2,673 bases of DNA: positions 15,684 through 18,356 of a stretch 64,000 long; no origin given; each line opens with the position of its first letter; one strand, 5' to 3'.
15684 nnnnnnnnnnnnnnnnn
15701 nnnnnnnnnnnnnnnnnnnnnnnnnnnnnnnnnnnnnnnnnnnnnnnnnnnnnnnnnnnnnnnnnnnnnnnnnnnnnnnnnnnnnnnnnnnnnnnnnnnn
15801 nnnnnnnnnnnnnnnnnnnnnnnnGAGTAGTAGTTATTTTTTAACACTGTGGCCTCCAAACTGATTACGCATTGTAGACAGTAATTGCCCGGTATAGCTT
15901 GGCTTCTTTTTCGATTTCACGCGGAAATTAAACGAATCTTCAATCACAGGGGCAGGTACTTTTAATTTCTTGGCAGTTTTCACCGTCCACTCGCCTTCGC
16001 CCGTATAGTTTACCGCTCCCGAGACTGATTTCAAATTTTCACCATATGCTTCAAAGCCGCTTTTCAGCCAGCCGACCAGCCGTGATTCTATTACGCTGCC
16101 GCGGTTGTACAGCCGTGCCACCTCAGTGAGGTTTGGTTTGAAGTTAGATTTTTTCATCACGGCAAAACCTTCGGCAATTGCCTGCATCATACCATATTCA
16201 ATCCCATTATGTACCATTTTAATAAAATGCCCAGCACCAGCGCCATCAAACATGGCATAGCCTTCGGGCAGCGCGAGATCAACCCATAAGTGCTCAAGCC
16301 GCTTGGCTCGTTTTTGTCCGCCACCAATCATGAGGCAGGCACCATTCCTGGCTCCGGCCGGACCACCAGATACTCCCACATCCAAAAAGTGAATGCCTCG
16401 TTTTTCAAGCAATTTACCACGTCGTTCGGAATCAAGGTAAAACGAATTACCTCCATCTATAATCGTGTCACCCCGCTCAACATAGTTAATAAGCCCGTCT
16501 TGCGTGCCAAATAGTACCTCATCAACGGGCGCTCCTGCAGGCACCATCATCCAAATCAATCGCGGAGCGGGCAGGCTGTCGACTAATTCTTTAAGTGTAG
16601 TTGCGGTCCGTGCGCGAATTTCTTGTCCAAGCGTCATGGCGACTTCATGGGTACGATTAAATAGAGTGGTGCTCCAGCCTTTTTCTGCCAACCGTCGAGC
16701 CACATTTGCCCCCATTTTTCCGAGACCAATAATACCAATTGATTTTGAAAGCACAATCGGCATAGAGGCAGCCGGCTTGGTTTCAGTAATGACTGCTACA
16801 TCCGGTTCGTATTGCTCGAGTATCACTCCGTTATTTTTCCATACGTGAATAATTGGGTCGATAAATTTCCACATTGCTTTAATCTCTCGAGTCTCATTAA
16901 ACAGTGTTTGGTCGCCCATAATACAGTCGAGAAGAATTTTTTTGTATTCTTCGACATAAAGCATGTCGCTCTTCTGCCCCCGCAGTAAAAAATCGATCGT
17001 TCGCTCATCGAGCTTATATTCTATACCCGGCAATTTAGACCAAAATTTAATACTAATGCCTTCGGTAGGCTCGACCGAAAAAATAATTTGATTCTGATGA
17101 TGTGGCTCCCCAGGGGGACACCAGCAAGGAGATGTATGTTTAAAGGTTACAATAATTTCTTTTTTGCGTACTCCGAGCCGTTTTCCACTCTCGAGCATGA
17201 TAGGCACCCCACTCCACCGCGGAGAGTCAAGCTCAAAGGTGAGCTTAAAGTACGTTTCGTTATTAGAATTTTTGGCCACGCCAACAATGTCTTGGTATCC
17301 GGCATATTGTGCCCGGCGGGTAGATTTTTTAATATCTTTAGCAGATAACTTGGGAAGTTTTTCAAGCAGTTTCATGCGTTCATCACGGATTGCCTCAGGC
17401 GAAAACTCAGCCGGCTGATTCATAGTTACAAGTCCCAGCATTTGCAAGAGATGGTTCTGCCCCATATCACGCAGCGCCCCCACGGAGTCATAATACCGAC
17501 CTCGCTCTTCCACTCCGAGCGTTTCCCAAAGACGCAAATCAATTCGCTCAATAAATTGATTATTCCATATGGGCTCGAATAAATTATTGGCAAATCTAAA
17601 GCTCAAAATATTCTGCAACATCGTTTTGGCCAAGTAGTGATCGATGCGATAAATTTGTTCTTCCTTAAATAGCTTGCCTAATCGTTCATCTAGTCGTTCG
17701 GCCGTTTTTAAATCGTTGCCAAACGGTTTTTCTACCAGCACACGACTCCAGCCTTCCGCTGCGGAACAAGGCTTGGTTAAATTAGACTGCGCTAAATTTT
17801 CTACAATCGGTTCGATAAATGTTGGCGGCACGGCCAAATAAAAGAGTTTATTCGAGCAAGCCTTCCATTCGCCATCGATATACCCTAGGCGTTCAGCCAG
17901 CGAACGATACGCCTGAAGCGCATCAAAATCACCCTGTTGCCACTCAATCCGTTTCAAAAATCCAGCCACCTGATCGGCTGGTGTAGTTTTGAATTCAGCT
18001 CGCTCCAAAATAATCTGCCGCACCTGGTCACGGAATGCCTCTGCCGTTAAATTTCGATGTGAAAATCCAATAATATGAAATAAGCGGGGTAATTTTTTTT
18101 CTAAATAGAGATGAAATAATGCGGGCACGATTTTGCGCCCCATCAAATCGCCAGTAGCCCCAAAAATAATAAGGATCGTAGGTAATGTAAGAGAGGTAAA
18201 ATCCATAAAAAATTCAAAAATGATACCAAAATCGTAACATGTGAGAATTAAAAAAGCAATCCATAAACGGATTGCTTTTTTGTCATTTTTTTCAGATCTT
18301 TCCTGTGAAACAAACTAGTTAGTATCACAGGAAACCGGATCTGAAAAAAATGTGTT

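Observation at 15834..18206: Single-polypeptide fusion of glucose-6-phosphate dehydrogenase and short-form 6-phosphogluconate dehydrogenase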

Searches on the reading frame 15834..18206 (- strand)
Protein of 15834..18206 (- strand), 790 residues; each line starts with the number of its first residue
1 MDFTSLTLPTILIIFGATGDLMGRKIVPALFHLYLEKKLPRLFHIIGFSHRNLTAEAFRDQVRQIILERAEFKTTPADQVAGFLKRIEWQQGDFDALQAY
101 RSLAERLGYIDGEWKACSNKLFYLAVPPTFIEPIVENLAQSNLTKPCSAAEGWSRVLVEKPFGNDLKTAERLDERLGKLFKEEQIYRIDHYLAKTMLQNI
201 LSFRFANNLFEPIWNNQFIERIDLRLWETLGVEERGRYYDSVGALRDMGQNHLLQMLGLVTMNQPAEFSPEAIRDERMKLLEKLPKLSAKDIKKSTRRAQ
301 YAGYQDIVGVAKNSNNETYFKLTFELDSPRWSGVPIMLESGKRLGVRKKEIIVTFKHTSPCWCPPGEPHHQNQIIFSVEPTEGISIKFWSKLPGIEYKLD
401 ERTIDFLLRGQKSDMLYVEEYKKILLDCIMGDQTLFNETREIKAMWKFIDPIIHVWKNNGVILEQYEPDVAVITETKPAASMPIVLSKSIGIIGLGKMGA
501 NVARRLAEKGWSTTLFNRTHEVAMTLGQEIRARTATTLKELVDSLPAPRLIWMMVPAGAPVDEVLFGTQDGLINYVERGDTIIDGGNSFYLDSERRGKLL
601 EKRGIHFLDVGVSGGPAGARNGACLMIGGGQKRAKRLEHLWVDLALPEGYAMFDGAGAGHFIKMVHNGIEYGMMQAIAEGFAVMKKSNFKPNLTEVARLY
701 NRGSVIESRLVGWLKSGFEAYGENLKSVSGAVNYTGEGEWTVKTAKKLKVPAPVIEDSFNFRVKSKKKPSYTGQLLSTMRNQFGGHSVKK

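Call 3: search_protein_families(library=pfam, proteins=[window:15834-18206:-])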
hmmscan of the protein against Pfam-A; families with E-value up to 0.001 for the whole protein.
window:15834-18206:- (790 aa): 7 families
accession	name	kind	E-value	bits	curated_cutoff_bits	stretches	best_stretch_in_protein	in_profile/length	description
PF02781.21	G6PD_C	-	1.3e-81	274.3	27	1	202-468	2-276/296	Glucose-6-phosphate dehydrogenase, C-terminal domain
PF00479.28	G6PD_N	-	8e-56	190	22.1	1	13-199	1-183/183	Glucose-6-phosphate dehydrogenase, NAD binding domain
PF03446.21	NAD_binding_2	-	1e-40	139.8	21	1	489-640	1-148/161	NAD binding domain of 6-phosphogluconate dehydrogenase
PF00393.24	6PGD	-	1.2e-19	71.2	27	1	659-769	1-117/290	6-phosphogluconate dehydrogenase, C-terminal domain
PF01488.26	Shikimate_DH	-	1.1e-06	29.3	24.3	1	487-545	12-73/138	Shikimate / quinate 5-dehydrogenase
PF03807.23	F420_oxidored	-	0.00026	22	21.6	0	490-541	2-56/94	NADP oxidoreductase coenzyme F420-dependent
PF02826.25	2-Hacid_dh_C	-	0.00049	20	25.1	1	487-527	36-74/178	D-isomer specific 2-hydroxyacid dehydrogenase, NAD binding domain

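Call 4: search_protein_families(library=ncbifam, proteins=[window:15834-18206:-])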
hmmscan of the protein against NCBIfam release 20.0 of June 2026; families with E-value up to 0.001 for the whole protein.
window:15834-18206:- (790 aa): 14 families
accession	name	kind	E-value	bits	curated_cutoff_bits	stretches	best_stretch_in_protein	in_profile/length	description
TIGR00871.1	zwf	equivalog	2.8e-141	471.6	400.6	1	10-467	3-463/486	glucose-6-phosphate dehydrogenase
NF007161.0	PRK09599.1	subfamily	1.2e-100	336.7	271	1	489-790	2-300/302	NADP-dependent phosphogluconate dehydrogenase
NF009492.0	PRK12853.1-3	equivalog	1.5e-100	337.4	428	1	9-467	9-451/472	glucose-6-phosphate dehydrogenase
TIGR00872.1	gnd_rel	equivalog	4.1e-98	328.3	297.2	1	490-790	3-297/299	phosphogluconate dehydrogenase (NAD(+)-dependent, decarboxylating)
NF004331.0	PRK05722.2-1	equivalog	9.9e-65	219.4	622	1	12-355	6-324/425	glucose-6-phosphate dehydrogenase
NF006765.0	PRK09287.1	equivalog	1.1e-62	212.5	413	1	488-769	4-295/476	NADP-dependent phosphogluconate dehydrogenase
TIGR00873.1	gnd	equivalog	4.3e-57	194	426.7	1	490-768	2-289/467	decarboxylating NADP(+)-dependent phosphogluconate dehydrogenase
TIGR01505.1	tartro_sem_red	equivalog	2.7e-21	76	340.75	1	490-694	2-200/291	2-hydroxy-3-oxopropionate reductase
NF008592.0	PRK11559.1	equivalog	6.4e-19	68.3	397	1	488-693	3-202/296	2-hydroxy-3-oxopropionate reductase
NF043037.1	ThreonDh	equivalog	2.5e-16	59.9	350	1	488-691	3-201/297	L-threonate dehydrogenase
TIGR01692.1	HIBADH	equivalog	1.6e-15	57.3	291.6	1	493-692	2-195/288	3-hydroxyisobutyrate dehydrogenase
NF011633.0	PRK15059.1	equivalog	2.6e-15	56.4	451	1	490-691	3-197/292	2-hydroxy-3-oxopropionate reductase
NF012005.0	PRK15461.1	equivalog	2.7e-13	49.7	348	1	489-673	3-181/298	sulfolactaldehyde 3-reductase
TIGR01035.1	hemA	equivalog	9.2e-05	21.5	209.55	1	487-548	180-241/416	glutamyl-tRNA reductase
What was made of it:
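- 15834..18206 (-): Whole fusion gene (790 codons plus a stop at 15834-15836): bifunctional Zwf-Gnd. Domain scans (calls 3, 4).
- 16806..18179 (-): G6PD (Zwf) module, aa 10-467. Contains GATGDL 16-21, EKPFG 159-163, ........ 187-194 and QNH 250-252. It lacks the canonical C-terminal GxWGP…DGRxW tail. TIGR00871 471.6 bits (call 4).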

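Call 5: find_homologous_proteins(query=window:15834-18206:-, max_evalue=1e-10)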
Query window:15834-18206:- (790 aa): 7984 proteins with E <= 1e-10 among 8000 candidates; the best 120 are listed.
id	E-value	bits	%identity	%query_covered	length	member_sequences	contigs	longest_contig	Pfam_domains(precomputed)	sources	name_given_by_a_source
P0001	0.0e+0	1823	100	100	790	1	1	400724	PF02781.22,PF03446.22,PF00393.25,PF00479.29,PF01488.27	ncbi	-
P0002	0.0e+0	1380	76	100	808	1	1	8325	PF02781.22,PF01408.29,PF03446.22,PF00393.25,PF00479.29,PF01488.27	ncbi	-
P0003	0.0e+0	1364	76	99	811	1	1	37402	PF02781.22,PF03446.22,PF02826.26,PF00393.25,PF00479.29,PF03807.24,PF01488.27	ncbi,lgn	-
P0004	0.0e+0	1145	63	99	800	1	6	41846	PF02781.22,PF03446.22,PF02826.26,PF00393.25,PF00479.29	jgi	jgi:glucose-6-phosphate 1-dehydrogenase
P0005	0.0e+0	1144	63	99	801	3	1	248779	PF02781.22,PF03446.22,PF00393.25,PF00479.29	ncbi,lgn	-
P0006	0.0e+0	1062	59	99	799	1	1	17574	PF02781.22,PF03446.22,PF02826.26,PF00393.25,PF00479.29,PF01488.27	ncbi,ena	-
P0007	0.0e+0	1058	59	99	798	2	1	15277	PF02781.22,PF03446.22,PF02826.26,PF00393.25,PF00479.29,PF01488.27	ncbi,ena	-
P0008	0.0e+0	1015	57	99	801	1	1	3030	PF02781.22,PF03446.22,PF02826.26,PF00393.25,PF00479.29,PF03807.24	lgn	-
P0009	0.0e+0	1013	58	99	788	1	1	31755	PF02781.22,PF03446.22,PF02826.26,PF00393.25,PF00479.29,PF03807.24,PF01488.27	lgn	-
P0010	0.0e+0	1012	58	99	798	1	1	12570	PF02781.22,PF03446.22,PF02826.26,PF00393.25,PF00479.29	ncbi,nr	ncbi:MAG: glucose-6-phosphate dehydrogenase [Candidatus Portnoybacteria bacterium]|nr:glucose-6-phos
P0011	0.0e+0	1011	57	100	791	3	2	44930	PF02781.22,PF03446.22,PF02826.26,PF00393.25,PF00479.29,PF03807.24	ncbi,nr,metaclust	ncbi:MAG: hypothetical protein A2857_04720 [Candidatus Levybacteria bacterium RIFCSPHIGHO2_01_FULL_3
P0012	8.5e-298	1008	57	99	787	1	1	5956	PF02781.22,PF03446.22,PF02826.26,PF00393.25,PF00479.29,PF03807.24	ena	-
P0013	1.0e-297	1008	57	99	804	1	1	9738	PF02781.22,PF03446.22,PF00393.25,PF00479.29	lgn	-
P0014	1.3e-297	1007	57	99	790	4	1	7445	PF02781.22,PF03446.22,PF02826.26,PF00393.25,PF00479.29,PF03807.24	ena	-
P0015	2.3e-296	1003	57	99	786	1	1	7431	PF02781.22,PF03446.22,PF02826.26,PF00393.25,PF00479.29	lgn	-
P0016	2.7e-296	1003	56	99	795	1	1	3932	PF02781.22,PF03446.22,PF02826.26,PF00393.25,PF00479.29,PF03807.24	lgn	-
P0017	1.2e-295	1001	56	100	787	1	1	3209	PF02781.22,PF03446.22,PF02826.26,PF00393.25,PF00479.29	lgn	-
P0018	1.5e-295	1001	56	99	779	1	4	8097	PF02781.22,PF03446.22,PF00393.25,PF00479.29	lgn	-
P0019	2.1e-295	1000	56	100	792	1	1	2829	PF02781.22,PF03446.22,PF02826.26,PF00393.25,PF00479.29,PF01488.27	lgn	-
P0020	4.1e-295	999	55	100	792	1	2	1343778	PF02781.22,PF03446.22,PF02826.26,PF00393.25,PF00479.29,PF01488.27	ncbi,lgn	-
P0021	4.8e-295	999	56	99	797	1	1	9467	PF02781.22,PF03446.22,PF02826.26,PF00393.25,PF00479.29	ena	-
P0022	5.3e-295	999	55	100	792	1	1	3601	PF02781.22,PF03446.22,PF02826.26,PF00393.25,PF00479.29,PF03807.24,PF01488.27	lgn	-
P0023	5.7e-294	995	56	100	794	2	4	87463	PF02781.22,PF03446.22,PF02826.26,PF00393.25,PF00479.29,PF03807.24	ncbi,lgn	-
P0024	5.9e-294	995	56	99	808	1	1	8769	PF02781.22,PF03446.22,PF02826.26,PF00393.25,PF00479.29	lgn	-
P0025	6.2e-294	995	56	99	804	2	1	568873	PF02781.22,PF03446.22,PF00393.25,PF00479.29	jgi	jgi:glucose-6-phosphate 1-dehydrogenase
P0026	6.5e-294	995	56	99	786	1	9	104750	PF02781.22,PF03446.22,PF02826.26,PF00393.25,PF00479.29,PF03807.24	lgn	-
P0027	8.4e-294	995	57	99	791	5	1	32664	PF02781.22,PF01408.29,PF03446.22,PF02826.26,PF00393.25,PF00479.29,PF03807.24,PF01488.27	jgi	-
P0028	2.3e-293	993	57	99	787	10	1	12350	PF02781.22,PF03446.22,PF02826.26,PF00393.25,PF00479.29,PF03807.24,PF01488.27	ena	-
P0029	6.6e-293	992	56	99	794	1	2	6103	PF02781.22,PF03446.22,PF02826.26,PF00393.25,PF00479.29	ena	-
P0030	7.5e-293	992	56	100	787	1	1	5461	PF02781.22,PF02254.25,PF03446.22,PF02826.26,PF00393.25,PF00479.29,PF03807.24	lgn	-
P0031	1.0e-292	991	54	100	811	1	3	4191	PF02781.22,PF03446.22,PF00393.25,PF00479.29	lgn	-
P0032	1.1e-292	991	55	99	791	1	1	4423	PF02781.22,PF03446.22,PF02826.26,PF00393.25,PF00479.29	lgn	-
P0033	1.1e-292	991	57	99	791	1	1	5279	PF02781.22,PF03446.22,PF02826.26,PF00393.25,PF00479.29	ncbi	-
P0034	1.4e-292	991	56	99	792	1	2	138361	PF02781.22,PF03446.22,PF00393.25,PF00479.29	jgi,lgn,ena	jgi:glucose-6-phosphate 1-dehydrogenase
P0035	1.5e-292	991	56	99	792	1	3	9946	PF02781.22,PF03446.22,PF00393.25,PF00479.29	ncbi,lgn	-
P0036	1.5e-292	991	57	99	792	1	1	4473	PF02781.22,PF03446.22,PF02826.26,PF00393.25,PF00479.29,PF03807.24,PF01488.27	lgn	-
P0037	2.1e-292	990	57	99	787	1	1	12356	PF02781.22,PF03446.22,PF02826.26,PF00393.25,PF00479.29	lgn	-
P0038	4.0e-292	989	56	100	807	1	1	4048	PF02781.22,PF03446.22,PF02826.26,PF00393.25,PF00479.29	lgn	-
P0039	9.2e-292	988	56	100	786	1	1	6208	PF02781.22,PF03446.22,PF02826.26,PF00393.25,PF00479.29,PF03807.24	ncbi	-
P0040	1.7e-291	987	56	99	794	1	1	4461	PF02781.22,PF03446.22,PF00393.25,PF00479.29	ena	-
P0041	3.0e-291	986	56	100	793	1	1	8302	PF02781.22,PF03446.22,PF02826.26,PF00393.25,PF00479.29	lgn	-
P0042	4.7e-291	986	55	99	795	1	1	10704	PF02781.22,PF03446.22,PF00393.25,PF00479.29,PF01488.27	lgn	-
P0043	6.0e-291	985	56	99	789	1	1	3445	PF02781.22,PF03446.22,PF02826.26,PF00393.25,PF00479.29,PF03807.24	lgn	-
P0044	6.1e-291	985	56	99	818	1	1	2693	PF02781.22,PF03446.22,PF02826.26,PF00393.25,PF00479.29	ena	-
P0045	7.5e-291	985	55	99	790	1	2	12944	PF02781.22,PF03446.22,PF00393.25,PF00479.29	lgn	-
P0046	7.8e-291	985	56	99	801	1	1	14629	PF02781.22,PF03446.22,PF02826.26,PF00393.25,PF00479.29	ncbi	-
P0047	8.9e-291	985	55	98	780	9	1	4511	PF02781.22,PF03446.22,PF00393.25,PF00479.29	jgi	jgi:glucose-6-phosphate 1-dehydrogenase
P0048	1.0e-290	985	56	100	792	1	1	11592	PF02781.22,PF03446.22,PF00393.25,PF00479.29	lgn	-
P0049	1.3e-290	984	55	99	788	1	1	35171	PF02781.22,PF03446.22,PF02826.26,PF00393.25,PF00479.29,PF03807.24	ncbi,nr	ncbi:glucose-6-phosphate dehydrogenase [Candidatus Roizmanbacteria bacterium]|nr:glucose-6-phosphate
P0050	1.8e-290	984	56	99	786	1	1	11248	PF02781.22,PF03446.22,PF02826.26,PF00393.25,PF00479.29,PF03807.24,PF01488.27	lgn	-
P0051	2.2e-290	983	56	99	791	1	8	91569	PF02781.22,PF03446.22,PF00393.25,PF00479.29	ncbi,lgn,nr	ncbi:MAG: glucose-6-phosphate dehydrogenase [Candidatus Harrisonbacteria bacterium]|nr:glucose-6-pho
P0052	2.5e-290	983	56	99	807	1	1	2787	PF02781.22,PF03446.22,PF02826.26,PF00393.25,PF00479.29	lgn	-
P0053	3.6e-290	983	55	99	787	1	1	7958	PF02781.22,PF03446.22,PF02826.26,PF00393.25,PF00479.29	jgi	jgi:glucose-6-phosphate 1-dehydrogenase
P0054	3.9e-290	983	56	99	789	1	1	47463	PF02781.22,PF03446.22,PF02826.26,PF00393.25,PF00479.29,PF03807.24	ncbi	-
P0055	4.1e-290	983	56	99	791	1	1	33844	PF02781.22,PF03446.22,PF02826.26,PF00393.25,PF00479.29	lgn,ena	-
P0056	5.3e-290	982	55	100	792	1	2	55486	PF02781.22,PF03446.22,PF02826.26,PF00393.25,PF00479.29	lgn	-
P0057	6.1e-290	982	55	99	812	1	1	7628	PF02781.22,PF03446.22,PF02826.26,PF00393.25,PF00479.29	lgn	-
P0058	1.7e-289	980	56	99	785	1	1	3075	PF02781.22,PF03446.22,PF02826.26,PF00393.25,PF00479.29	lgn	-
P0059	2.2e-289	980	56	99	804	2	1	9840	PF02781.22,PF03446.22,PF02826.26,PF00393.25,PF00479.29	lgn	-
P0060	2.8e-289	980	55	99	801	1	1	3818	PF02781.22,PF03446.22,PF02826.26,PF00393.25,PF00479.29,PF03807.24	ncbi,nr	ncbi:MAG: glucose-6-phosphate dehydrogenase [Candidatus Taylorbacteria bacterium]|nr:glucose-6-phosp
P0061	3.2e-289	980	57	99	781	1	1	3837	PF02781.22,PF03446.22,PF02826.26,PF00393.25,PF00479.29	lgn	-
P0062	3.6e-289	979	54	99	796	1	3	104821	PF02781.22,PF03446.22,PF02826.26,PF00393.25,PF00479.29,PF03807.24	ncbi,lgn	-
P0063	3.9e-289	979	56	99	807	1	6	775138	PF02781.22,PF03446.22,PF02826.26,PF00393.25,PF00479.29,PF03807.24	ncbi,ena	-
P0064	6.6e-289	979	56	99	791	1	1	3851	PF02781.22,PF03446.22,PF00393.25,PF00479.29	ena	-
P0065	7.8e-289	978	56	99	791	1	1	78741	PF02781.22,PF03446.22,PF02826.26,PF00393.25,PF00479.29,PF03807.24,PF01488.27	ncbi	-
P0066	1.0e-288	978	54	100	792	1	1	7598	PF02781.22,PF03446.22,PF02826.26,PF00393.25,PF00479.29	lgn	-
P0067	1.1e-288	978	55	99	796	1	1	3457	PF02781.22,PF03446.22,PF02826.26,PF00393.25,PF00479.29,PF03807.24,PF01488.27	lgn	-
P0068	1.3e-288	978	56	99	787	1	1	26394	PF02781.22,PF03446.22,PF02826.26,PF00393.25,PF00479.29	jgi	-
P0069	1.8e-288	977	56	99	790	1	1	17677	PF02781.22,PF03446.22,PF02826.26,PF00393.25,PF00479.29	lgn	-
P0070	2.8e-288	976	56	99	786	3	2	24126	PF02781.22,PF03446.22,PF00393.25,PF00479.29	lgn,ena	-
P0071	2.9e-288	976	55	98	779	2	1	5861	PF02781.22,PF03446.22,PF02826.26,PF00393.25,PF00479.29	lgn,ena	-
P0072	4.3e-288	976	55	99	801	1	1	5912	PF02781.22,PF03446.22,PF00393.25,PF00479.29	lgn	-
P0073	4.7e-288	976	55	99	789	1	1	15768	PF02781.22,PF03446.22,PF02826.26,PF00393.25,PF00479.29,PF03807.24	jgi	-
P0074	7.8e-288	975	55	99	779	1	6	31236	PF02781.22,PF03446.22,PF02826.26,PF00393.25,PF00479.29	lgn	-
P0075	1.2e-287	974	56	99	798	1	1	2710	PF02781.22,PF03446.22,PF02826.26,PF00393.25,PF00479.29,PF03807.24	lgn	-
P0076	1.4e-287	974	54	99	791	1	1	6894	PF02781.22,PF03446.22,PF02826.26,PF00393.25,PF00479.29,PF03807.24,PF01488.27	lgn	-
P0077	1.9e-287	974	55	100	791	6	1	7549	PF02781.22,PF03446.22,PF02826.26,PF00393.25,PF00479.29,PF03807.24,PF01488.27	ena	-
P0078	2.8e-287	973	56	99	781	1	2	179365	PF02781.22,PF03446.22,PF00393.25,PF00479.29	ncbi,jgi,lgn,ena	-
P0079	4.5e-287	973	55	99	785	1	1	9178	PF02781.22,PF03446.22,PF00393.25,PF00479.29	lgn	-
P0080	5.2e-287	972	55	99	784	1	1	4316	PF02781.22,PF03446.22,PF00393.25,PF00479.29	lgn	-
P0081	6.2e-287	972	56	99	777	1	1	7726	PF02781.22,PF03446.22,PF00393.25,PF00479.29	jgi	-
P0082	6.2e-287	972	55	99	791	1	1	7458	PF02781.22,PF03446.22,PF02826.26,PF00393.25,PF00479.29,PF01488.27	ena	-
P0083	8.8e-287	972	54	99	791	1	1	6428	PF02781.22,PF03446.22,PF02826.26,PF00393.25,PF00479.29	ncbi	-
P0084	9.6e-287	971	56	100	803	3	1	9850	PF02781.22,PF03446.22,PF02826.26,PF00393.25,PF00479.29,PF01488.27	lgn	-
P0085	1.0e-286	971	55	99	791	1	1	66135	PF02781.22,PF03446.22,PF02826.26,PF00393.25,PF00479.29,PF07991.19,PF01488.27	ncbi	-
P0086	1.2e-286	971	55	99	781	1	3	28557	PF02781.22,PF03446.22,PF02826.26,PF00393.25,PF00479.29,PF03807.24,PF01488.27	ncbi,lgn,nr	ncbi:glucose-6-phosphate dehydrogenase [Candidatus Roizmanbacteria bacterium]|nr:glucose-6-phosphate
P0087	1.3e-286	971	55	99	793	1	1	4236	PF02781.22,PF03446.22,PF02826.26,PF00393.25,PF00479.29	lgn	-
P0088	1.5e-286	971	55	99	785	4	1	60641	PF02781.22,PF03446.22,PF02826.26,PF00393.25,PF00479.29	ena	-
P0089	2.7e-286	970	54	100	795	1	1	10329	PF02781.22,PF03446.22,PF00393.25,PF00479.29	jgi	-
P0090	2.8e-286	970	54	99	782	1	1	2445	PF02781.22,PF03446.22,PF00393.25,PF00479.29,PF03807.24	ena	-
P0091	4.1e-286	969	55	99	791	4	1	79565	PF02781.22,PF03446.22,PF02826.26,PF00393.25,PF00479.29,PF03807.24,PF01488.27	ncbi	-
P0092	5.7e-286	969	57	99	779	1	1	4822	PF02781.22,PF03446.22,PF00393.25,PF00479.29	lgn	-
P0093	7.2e-286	969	56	99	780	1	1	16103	PF02781.22,PF03446.22,PF00393.25,PF00479.29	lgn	-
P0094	7.7e-286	968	55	100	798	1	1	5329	PF02781.22,PF03446.22,PF02826.26,PF00393.25,PF00479.29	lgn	-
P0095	8.2e-286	968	55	99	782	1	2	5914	PF02781.22,PF03446.22,PF02826.26,PF00393.25,PF00479.29,PF03807.24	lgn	-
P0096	1.1e-285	968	54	99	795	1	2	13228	PF02781.22,PF03446.22,PF02826.26,PF00393.25,PF00479.29,PF03807.24,PF01488.27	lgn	-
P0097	1.4e-285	968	55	99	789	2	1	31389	PF02781.22,PF03446.22,PF02826.26,PF00393.25,PF00479.29,PF03807.24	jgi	jgi:glucose-6-phosphate 1-dehydrogenase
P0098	2.4e-285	967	55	99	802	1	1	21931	PF02781.22,PF03446.22,PF00393.25,PF00479.29,PF01488.27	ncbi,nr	ncbi:MAG: glucose-6-phosphate dehydrogenase [Candidatus Magasanikbacteria bacterium]|nr:glucose-6-ph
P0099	2.4e-285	967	55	100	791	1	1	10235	PF02781.22,PF03446.22,PF00393.25,PF00479.29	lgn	-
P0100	2.5e-285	967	55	100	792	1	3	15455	PF02781.22,PF03446.22,PF02826.26,PF00393.25,PF00479.29,PF03807.24,PF01488.27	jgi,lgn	jgi:glucose-6-phosphate 1-dehydrogenase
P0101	2.7e-285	967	57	99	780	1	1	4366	PF02781.22,PF03446.22,PF00393.25,PF00479.29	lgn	-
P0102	4.3e-285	966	54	99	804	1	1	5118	PF02781.22,PF03446.22,PF00393.25,PF00479.29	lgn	-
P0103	5.5e-285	966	55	99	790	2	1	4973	PF02781.22,PF03446.22,PF00393.25,PF00479.29,PF03807.24,PF01488.27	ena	-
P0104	6.2e-285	965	55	99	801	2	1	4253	PF02781.22,PF03446.22,PF00393.25,PF00479.29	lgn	-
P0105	6.6e-285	965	54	99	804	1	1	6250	PF02781.22,PF03446.22,PF02826.26,PF00393.25,PF00479.29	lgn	-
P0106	6.7e-285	965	55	99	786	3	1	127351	PF02781.22,PF03446.22,PF02826.26,PF00393.25,PF00479.29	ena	-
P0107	9.5e-285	965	55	99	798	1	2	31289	PF02781.22,PF03446.22,PF02826.26,PF00393.25,PF00479.29,PF03807.24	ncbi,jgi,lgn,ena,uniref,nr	ncbi:MAG: hypothetical protein COT81_01615 [Candidatus Buchananbacteria bacterium CG10_big_fil_rev_8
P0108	1.5e-284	964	53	99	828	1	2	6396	PF02781.22,PF03446.22,PF00393.25,PF00479.29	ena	-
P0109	1.8e-284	964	55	99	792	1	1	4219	PF02781.22,PF03446.22,PF00393.25,PF00479.29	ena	-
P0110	1.9e-284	964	55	99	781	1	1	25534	PF02781.22,PF03446.22,PF02826.26,PF00393.25,PF00479.29,PF01488.27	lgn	-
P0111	1.9e-284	964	54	99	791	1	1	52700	PF02781.22,PF03446.22,PF02826.26,PF00393.25,PF00479.29,PF01488.27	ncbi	-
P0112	2.0e-284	964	55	99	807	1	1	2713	PF02781.22,PF03446.22,PF00393.25,PF00479.29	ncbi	-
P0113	2.2e-284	964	55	99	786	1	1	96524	PF02781.22,PF03446.22,PF02826.26,PF00393.25,PF00479.29,PF03807.24,PF01488.27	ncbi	-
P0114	2.3e-284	964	55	99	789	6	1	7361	PF02781.22,PF03446.22,PF02826.26,PF00393.25,PF00479.29,PF03807.24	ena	-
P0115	2.5e-284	963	53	99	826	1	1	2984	PF02781.22,PF03446.22,PF02826.26,PF00393.25,PF00479.29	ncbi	ncbi:MAG: phosphogluconate dehydrogenase (NAD(+)-dependent, decarboxylating), partial [Candidatus Pa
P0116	3.2e-284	963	55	99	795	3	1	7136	PF02781.22,PF03446.22,PF02826.26,PF00393.25,PF00479.29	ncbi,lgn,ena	-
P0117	3.5e-284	963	55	99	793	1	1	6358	PF02781.22,PF03446.22,PF02826.26,PF00393.25,PF00479.29,PF03807.24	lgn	-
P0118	4.6e-284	963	56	99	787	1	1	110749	PF02781.22,PF03446.22,PF00393.25,PF00479.29,PF03807.24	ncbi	-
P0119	5.3e-284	962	56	100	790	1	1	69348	PF02781.22,PF03446.22,PF02826.26,PF00393.25,PF00479.29,PF03807.24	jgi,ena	-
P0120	5.8e-284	962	54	99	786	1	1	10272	PF02781.22,PF03446.22,PF00393.25,PF00479.29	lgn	-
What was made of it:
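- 15834..18206 (-): 100% identical to the public protein P0001 from a 400,724-bp NCBI contig (call 5).
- They come from independent NCBI, JGI, ENA and Logan assemblies (call 5). The contig is a 400-kb assembly and the protein is already public (call 5).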
